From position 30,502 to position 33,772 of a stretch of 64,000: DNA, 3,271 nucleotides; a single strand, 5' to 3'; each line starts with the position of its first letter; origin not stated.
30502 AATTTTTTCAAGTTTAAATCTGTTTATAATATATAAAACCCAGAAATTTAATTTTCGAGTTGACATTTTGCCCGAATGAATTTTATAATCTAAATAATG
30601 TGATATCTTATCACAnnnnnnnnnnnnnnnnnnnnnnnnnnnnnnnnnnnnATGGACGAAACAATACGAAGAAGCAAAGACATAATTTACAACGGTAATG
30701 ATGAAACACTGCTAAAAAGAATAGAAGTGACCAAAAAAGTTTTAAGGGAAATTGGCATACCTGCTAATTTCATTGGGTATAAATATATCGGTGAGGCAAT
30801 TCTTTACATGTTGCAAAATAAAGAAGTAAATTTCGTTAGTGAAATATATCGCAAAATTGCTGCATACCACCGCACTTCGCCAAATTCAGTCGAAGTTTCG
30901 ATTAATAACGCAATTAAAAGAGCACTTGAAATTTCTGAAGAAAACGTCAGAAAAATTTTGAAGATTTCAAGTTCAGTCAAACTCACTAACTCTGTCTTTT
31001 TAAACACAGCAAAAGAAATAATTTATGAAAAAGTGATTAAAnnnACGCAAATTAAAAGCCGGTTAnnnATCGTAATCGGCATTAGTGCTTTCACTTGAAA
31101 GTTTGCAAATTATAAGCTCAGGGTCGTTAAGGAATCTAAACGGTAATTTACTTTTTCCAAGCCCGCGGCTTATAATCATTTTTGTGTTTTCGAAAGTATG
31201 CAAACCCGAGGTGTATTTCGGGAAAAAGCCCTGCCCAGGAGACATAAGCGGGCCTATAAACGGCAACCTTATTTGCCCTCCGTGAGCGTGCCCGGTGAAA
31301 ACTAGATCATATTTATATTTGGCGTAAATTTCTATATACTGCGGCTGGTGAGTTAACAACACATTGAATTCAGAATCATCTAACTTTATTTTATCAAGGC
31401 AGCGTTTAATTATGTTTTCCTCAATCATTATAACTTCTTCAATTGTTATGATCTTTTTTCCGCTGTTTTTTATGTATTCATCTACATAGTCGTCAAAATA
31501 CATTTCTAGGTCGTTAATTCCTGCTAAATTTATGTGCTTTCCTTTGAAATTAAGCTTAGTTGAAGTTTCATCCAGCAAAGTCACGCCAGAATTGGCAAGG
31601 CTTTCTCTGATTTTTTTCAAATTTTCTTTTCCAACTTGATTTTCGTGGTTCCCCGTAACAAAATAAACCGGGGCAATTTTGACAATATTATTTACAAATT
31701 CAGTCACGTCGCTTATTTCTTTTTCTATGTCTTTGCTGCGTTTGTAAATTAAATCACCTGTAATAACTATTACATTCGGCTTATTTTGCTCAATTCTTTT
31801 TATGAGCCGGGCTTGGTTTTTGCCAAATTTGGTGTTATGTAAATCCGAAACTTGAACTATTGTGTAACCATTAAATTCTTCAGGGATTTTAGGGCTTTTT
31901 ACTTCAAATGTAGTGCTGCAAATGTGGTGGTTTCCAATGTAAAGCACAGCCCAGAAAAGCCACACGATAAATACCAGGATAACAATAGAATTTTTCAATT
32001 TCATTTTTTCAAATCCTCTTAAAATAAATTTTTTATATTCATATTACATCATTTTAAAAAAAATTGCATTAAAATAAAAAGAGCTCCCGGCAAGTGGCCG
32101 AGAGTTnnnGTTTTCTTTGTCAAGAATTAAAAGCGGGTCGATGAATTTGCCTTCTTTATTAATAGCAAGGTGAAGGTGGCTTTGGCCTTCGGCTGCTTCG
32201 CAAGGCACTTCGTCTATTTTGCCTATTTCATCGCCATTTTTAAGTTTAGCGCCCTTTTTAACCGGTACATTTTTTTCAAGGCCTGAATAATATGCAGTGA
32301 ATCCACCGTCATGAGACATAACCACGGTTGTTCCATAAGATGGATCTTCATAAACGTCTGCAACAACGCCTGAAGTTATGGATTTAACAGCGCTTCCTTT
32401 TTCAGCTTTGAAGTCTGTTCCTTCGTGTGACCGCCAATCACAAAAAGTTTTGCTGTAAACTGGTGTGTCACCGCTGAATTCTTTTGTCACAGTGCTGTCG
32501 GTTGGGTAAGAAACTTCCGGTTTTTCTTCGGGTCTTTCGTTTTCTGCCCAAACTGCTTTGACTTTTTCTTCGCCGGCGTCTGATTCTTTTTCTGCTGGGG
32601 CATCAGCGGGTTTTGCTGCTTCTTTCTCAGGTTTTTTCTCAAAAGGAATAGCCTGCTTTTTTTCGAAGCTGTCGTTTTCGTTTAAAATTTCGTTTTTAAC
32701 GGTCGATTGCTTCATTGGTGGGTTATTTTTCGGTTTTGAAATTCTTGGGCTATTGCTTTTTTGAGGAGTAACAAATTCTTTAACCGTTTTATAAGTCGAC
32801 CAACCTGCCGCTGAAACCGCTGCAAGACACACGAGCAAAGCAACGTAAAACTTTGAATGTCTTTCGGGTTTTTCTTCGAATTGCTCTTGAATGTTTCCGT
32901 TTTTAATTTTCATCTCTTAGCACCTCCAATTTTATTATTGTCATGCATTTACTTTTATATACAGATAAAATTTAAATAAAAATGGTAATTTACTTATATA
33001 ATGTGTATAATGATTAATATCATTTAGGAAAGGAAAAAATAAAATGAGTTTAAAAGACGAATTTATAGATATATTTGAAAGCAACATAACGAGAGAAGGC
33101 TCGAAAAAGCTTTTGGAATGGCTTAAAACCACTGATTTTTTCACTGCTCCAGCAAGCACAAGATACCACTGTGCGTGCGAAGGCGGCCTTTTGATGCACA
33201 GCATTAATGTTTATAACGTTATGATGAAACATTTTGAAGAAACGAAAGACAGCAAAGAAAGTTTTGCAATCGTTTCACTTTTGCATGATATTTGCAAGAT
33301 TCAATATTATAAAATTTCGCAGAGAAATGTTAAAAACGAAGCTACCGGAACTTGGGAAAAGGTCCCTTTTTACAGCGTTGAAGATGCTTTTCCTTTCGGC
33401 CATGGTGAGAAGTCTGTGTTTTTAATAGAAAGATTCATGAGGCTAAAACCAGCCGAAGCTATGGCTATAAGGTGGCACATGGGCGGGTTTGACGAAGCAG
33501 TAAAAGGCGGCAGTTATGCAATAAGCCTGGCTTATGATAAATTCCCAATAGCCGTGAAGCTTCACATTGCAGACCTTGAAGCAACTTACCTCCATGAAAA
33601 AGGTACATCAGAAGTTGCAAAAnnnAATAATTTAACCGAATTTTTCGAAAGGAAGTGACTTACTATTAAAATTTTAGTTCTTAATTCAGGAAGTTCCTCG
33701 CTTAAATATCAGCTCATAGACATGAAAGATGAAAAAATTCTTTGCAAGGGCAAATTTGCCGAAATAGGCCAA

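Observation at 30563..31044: Standalone Spo0A_C DNA-binding-domain gene under a consensus promoter with a perfect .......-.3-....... operator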

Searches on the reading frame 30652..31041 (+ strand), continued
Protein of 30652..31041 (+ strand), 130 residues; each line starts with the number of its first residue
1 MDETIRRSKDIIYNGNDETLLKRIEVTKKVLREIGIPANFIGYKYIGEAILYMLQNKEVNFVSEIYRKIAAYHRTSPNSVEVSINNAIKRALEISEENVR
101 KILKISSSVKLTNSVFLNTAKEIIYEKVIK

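Call 70: fold_search(model_id=the predicted structure, library=pdb)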
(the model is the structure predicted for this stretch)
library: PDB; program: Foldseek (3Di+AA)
matches with E <= 10: 265; with E <= 0.001: 0
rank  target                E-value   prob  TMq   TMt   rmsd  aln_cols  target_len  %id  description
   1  1fc3_A                3.6e-03  1.00  0.70  0.76   2.6       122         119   24  THE CRYSTAL STRUCTURE OF TRANS-ACTIVATION DOMAIN OF THE SPORULATION RESPONSE REGULATOR, SPO0A (released 2000-11-08)
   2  1lq1_C                6.2e-03  1.00  0.72  0.83   2.0       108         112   26  DNA Complexed Structure of the Key Transcription Factor Initiating Development in Sporulation Bacteria (released 2002-08-23)
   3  1lq1_D                8.4e-03  1.00  0.60  0.72   3.1       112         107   27  DNA Complexed Structure of the Key Transcription Factor Initiating Development in Sporulation Bacteria (released 2002-08-23)
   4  1fc3_B                1.8e-02  1.00  0.61  0.77   3.3       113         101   25  THE CRYSTAL STRUCTURE OF TRANS-ACTIVATION DOMAIN OF THE SPORULATION RESPONSE REGULATOR, SPO0A (released 2000-11-08)
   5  1lq1_A                1.9e-02  1.00  0.68  0.81   2.4       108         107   28  DNA Complexed Structure of the Key Transcription Factor Initiating Development in Sporulation Bacteria (released 2002-08-23)
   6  1lq1_B                2.1e-02  1.00  0.65  0.81   2.3       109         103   26  DNA Complexed Structure of the Key Transcription Factor Initiating Development in Sporulation Bacteria (released 2002-08-23)
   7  1fc3_C                2.1e-02  1.00  0.59  0.65   3.4       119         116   27  THE CRYSTAL STRUCTURE OF TRANS-ACTIVATION DOMAIN OF THE SPORULATION RESPONSE REGULATOR, SPO0A (released 2000-11-08)
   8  5jbr_B                7.1e-01  0.28  0.34  0.31  15.3       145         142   15  Crystal structure of uncharacterized protein Bcav_2135 from Beutenbergia cavernae (released 2016-04-20)
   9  5jbr_A                7.1e-01  0.28  0.33  0.30  15.3       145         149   15  Crystal structure of uncharacterized protein Bcav_2135 from Beutenbergia cavernae (released 2016-04-20)
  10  1nig                  7.1e-01  0.10  0.20  0.18  16.4       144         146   13  2.0 A Structure of Protein of Unknown Function from Thermoplasma acidophilum (released 2003-07-15)
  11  8p4y                  7.4e-01  0.08  0.19  0.14  20.1       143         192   20  Coiled-coil protein origami triangle (released 2023-08-02)
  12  4epz                  9.1e-01  0.09  0.22  0.20  12.5       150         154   13  Crystal structure of a transcription anti-terminator antagonist UpxZ (BACUNI_04315) from Bacteroides uniformis ATCC 8492 (released 2012-07-11)
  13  8dh1_L                9.6e-01  0.18  0.33  0.09  10.8       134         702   13  T7 RNA polymerase elongation complex with unnatural base dDs-PaTP pair (released 2023-02-01)
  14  9byk_B                9.6e-01  0.07  0.16  0.07  14.3       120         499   12  Cryo-EM structure of ATP synthase E state (released 2025-08-06)
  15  1t33_B                1.1e+00  0.12  0.24  0.17  13.5       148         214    9  Structural Genomics, The crystal structure of a putative transcriptional repressor (TetR/AcrR family) from Salmonella  (released 2004-08-03)
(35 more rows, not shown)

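Call 81: find_encoding_contigs(protein=P0053, flank=2500, max_places=1)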
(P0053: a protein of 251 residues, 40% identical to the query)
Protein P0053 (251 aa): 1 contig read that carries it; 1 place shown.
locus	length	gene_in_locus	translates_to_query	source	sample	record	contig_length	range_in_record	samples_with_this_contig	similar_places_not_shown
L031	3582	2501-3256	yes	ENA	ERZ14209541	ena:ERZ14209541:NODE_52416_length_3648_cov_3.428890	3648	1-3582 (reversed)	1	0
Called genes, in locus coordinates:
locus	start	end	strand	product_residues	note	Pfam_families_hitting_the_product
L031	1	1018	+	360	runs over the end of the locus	?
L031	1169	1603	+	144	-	-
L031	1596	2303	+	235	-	PF01520:Amidase_3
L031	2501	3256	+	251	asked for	PF00072:Response_reg, PF08769:Spo0A_C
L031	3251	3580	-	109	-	?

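Call 82: find_encoding_contigs(protein=P0061, flank=2500, max_places=1)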
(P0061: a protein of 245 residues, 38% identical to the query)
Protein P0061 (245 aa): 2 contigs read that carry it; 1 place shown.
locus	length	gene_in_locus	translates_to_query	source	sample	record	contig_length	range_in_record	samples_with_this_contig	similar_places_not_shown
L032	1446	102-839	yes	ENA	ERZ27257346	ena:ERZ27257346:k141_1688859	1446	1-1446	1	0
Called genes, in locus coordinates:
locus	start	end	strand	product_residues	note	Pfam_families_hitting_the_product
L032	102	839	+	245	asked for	PF00072:Response_reg, PF08769:Spo0A_C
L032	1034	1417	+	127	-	-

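Call 83: find_encoding_contigs(protein=P0055, flank=2500, max_places=1)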
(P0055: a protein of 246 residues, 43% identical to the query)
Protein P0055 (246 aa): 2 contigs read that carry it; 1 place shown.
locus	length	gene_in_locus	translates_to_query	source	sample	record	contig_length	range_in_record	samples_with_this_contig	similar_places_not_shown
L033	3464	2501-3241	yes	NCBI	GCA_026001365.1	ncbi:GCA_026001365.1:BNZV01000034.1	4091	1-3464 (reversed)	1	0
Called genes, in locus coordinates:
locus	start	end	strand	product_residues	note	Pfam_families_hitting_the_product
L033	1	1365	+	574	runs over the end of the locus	PF04984:Phage_sheath_1, PF17482:Phage_sheath_1C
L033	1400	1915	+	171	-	PF06841:Phage_T4_gp19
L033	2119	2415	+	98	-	PF00550:PP-binding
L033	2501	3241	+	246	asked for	PF00072:Response_reg, PF08769:Spo0A_C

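Call 84: find_encoding_contigs(protein=P0074, flank=2500, max_places=1)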
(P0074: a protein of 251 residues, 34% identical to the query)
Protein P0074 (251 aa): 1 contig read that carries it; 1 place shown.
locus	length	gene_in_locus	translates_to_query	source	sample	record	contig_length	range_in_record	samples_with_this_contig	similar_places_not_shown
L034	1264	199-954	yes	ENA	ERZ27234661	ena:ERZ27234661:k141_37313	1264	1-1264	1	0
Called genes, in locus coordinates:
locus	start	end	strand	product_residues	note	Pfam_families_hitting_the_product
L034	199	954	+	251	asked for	PF00072:Response_reg (weak), PF08769:Spo0A_C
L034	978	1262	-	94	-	?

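Call 90: find_encoding_contigs(protein=P0001, flank=300, max_places=8)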
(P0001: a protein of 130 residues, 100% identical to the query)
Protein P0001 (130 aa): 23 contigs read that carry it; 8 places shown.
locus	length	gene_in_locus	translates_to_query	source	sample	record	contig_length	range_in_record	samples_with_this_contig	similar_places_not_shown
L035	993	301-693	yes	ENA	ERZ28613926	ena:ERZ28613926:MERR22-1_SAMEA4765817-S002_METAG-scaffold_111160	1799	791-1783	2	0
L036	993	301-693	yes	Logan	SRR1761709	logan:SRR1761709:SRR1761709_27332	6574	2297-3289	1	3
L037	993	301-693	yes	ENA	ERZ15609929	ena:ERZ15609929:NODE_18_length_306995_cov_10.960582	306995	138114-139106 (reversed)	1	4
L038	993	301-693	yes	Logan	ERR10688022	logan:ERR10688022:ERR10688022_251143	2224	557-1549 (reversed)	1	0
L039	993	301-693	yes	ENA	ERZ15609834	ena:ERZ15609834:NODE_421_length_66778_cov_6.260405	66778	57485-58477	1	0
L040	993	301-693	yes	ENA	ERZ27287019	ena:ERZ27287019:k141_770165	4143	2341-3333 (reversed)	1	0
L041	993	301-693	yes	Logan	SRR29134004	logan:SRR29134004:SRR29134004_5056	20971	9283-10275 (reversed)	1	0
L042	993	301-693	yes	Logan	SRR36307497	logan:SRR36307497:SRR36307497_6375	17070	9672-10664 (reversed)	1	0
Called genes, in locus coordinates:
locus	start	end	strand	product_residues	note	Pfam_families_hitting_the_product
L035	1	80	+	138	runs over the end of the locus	-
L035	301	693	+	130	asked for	PF08769:Spo0A_C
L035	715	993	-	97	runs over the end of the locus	?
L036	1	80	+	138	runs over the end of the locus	-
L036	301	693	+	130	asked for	PF08769:Spo0A_C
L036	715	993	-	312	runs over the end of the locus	PF00149:Metallophos, PF12850:Metallophos_2 (weak)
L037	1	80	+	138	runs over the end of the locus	-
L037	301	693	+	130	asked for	PF08769:Spo0A_C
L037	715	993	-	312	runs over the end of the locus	PF00149:Metallophos, PF12850:Metallophos_2 (weak)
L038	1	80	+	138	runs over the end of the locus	-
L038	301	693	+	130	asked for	PF08769:Spo0A_C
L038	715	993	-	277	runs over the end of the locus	?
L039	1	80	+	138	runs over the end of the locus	-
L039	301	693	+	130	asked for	PF08769:Spo0A_C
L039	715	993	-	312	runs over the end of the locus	PF00149:Metallophos, PF12850:Metallophos_2 (weak)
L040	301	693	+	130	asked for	PF08769:Spo0A_C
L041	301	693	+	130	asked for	PF08769:Spo0A_C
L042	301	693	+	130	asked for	PF08769:Spo0A_C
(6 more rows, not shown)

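Call 97: search_dna_similar(query=window:30652-31041:+, collection=phages, mode=protein, max_evalue=0.001, max_rows=12)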
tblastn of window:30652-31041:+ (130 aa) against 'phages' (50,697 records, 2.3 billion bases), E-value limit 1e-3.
Records with a match: 7; places in all: 7; records where one place covers at least 80% of the query: 0.
Best place of each record, by identity: <60% 7.
By first word of the organism name: Bacteriophage 7.
By host as written in the record: - 7.
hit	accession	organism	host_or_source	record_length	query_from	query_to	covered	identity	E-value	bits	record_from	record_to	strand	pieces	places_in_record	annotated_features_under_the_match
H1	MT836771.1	Bacteriophage sp.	human fecal samples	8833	30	117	68%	35.1%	4e-5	47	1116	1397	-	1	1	record has no annotation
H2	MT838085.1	Bacteriophage sp.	human fecal samples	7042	29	117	68%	34.3%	1e-4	45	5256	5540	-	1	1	record has no annotation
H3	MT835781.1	Bacteriophage sp.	human fecal samples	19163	24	92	53%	39.4%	1e-4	46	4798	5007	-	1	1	record has no annotation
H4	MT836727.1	Bacteriophage sp.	human fecal samples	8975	25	91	52%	36.2%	4e-4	44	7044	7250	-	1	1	record has no annotation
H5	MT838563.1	Bacteriophage sp.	human fecal samples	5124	30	91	48%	39.1%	4e-4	44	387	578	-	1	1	record has no annotation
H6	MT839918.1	Bacteriophage sp.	human fecal samples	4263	30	93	49%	34.8%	1e-4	46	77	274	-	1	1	record has no annotation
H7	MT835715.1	Bacteriophage sp.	human fecal samples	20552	26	93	52%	31.4%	6e-4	44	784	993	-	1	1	record has no annotation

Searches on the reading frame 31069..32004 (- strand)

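Call 6: search_protein_families(library=pfam, proteins=[window:31069-32004:-], max_evalue=0.1)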
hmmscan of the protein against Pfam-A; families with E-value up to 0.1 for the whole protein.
window:31069-32004:- (312 aa): 4 families
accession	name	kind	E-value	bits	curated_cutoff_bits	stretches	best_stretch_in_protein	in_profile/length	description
PF00149.33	Metallophos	-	1.9e-16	61.5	21.5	1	48-242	2-190/191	Calcineurin-like phosphoesterase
PF12850.12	Metallophos_2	-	2.8e-07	31.1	27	1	49-242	3-118/154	Calcineurin-like phosphoesterase superfamily domain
PF02350.25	Epimerase_2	-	0.00011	21.7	30.6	1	32-137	103-208/347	UDP-N-acetylglucosamine 2-epimerase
PF12163.13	HobA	-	0.059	13.3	27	0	42-148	39-142/180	DNA replication regulator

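Call 66: search_protein_families(library=ncbifam, proteins=[window:31069-32004:-], max_evalue=0.001)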
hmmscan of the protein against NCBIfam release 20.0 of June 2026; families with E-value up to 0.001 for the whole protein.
window:31069-32004:- (312 aa): 7 families
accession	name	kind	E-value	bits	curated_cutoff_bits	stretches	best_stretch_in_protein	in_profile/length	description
NF008460.0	PRK11340.1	equivalog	2.1e-32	112.6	188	1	42-301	45-269/271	phosphodiesterase YaeI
NF033458.1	lipid_A_LpxG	equivalog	4.1e-26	92.1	350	1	9-303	8-319/321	UDP-2,3-diacylglucosamine diphosphatase LpxG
TIGR04123.1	P_estr_lig_assc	hypoth_equivalog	6.2e-06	25.7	150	1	62-140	51-130/207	ligase-associated DNA damage response endonuclease PdeM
TIGR00040.1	yfcE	subfamily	9.1e-06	25.8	56.25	0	49-130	3-69/158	YfcE family phosphodiesterase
TIGR03729.1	acc_ester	subfamily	6.8e-05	22.4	148.25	0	52-133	5-86/239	putative phosphoesterase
NF041753.2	sbcd_Staph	equivalog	9.1e-05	21.4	480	1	66-219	30-172/375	exonuclease subunit SbcD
NF006988.0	PRK09453.1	equivalog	0.0005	19.9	117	0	49-129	3-82/183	phosphodiesterase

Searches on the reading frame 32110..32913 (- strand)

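Call 6: search_protein_families(library=pfam, proteins=[window:32110-32913:-], max_evalue=0.1)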
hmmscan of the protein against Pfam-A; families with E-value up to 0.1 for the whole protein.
window:32110-32913:- (268 aa): 2 families
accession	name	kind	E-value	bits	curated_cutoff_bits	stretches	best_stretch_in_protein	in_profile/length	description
PF01551.29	Peptidase_M23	-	2.4e-19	69.7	28.7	1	162-260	2-96/96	Peptidase family M23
PF05463.16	Sclerostin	-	0.0061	16.7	27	0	27-70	15-58/214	Sclerostin (SOST)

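Call 66: search_protein_families(library=ncbifam, proteins=[window:32110-32913:-], max_evalue=0.001)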
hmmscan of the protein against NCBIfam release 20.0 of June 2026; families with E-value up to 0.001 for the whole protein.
window:32110-32913:- (268 aa): 10 families
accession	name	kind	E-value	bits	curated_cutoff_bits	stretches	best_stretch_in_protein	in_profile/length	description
NF052530.1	Heli_ShapePgp3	exception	1e-15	57.6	300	1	104-266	111-266/270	peptidoglycan metallopeptidase Pgp3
NF053738.1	S2SprSpoIIQBc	equivalog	7.3e-13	48.7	250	1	161-266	120-225/232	stage II sporulation protein SpoIIQ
NF047755.1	LIC_10271_M23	exception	7.8e-09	35.6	180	1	150-260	103-205/207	LIC_10271 family cell wall hydrolase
NF052336.1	PdgHdaseHSB100310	equivalog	1.7e-08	34.2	500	1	153-256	47-146/316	peptidoglycan hydrolase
NF053825.1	PdgNdpepShyA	equivalog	1.9e-08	33.5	700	1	162-235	295-367/425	peptidoglycan DD-endopeptidase ShyA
NF008652.0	PRK11649.1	equivalog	3.7e-06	25.9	341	1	162-261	312-407/439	murein DD-endopeptidase MepM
NF047657.1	CellWlHdaseLepto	equivalog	8.9e-06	25.3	400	1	116-234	87-198/221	hypothetical protein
NF041208.1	celldiv_DipM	equivalog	1.6e-05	24.4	740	1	164-260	320-413/419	cell division endopeptidase DipM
NF053824.1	PdgNdpepShyC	equivalog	2.7e-05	23.3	700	1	160-235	293-367/429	peptidoglycan DD-endopeptidase ShyC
NF008644.1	PRK11637.1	equivalog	0.0002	20.5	270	1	165-263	288-382/385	murein hydrolase activator EnvC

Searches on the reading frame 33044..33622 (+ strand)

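Call 6: search_protein_families(library=pfam, proteins=[window:33044-33622:+], max_evalue=0.1)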
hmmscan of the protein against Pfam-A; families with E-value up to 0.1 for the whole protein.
window:33044-33622:+ (193 aa): 1 family
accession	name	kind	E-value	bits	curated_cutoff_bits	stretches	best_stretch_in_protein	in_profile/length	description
PF01966.28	HD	-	0.00018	22.2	22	1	51-150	3-90/116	HD domain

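Call 66: search_protein_families(library=ncbifam, proteins=[window:33044-33622:+], max_evalue=0.001)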
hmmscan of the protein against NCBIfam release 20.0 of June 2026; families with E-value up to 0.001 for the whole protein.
window:33044-33622:+ (193 aa): 0 families
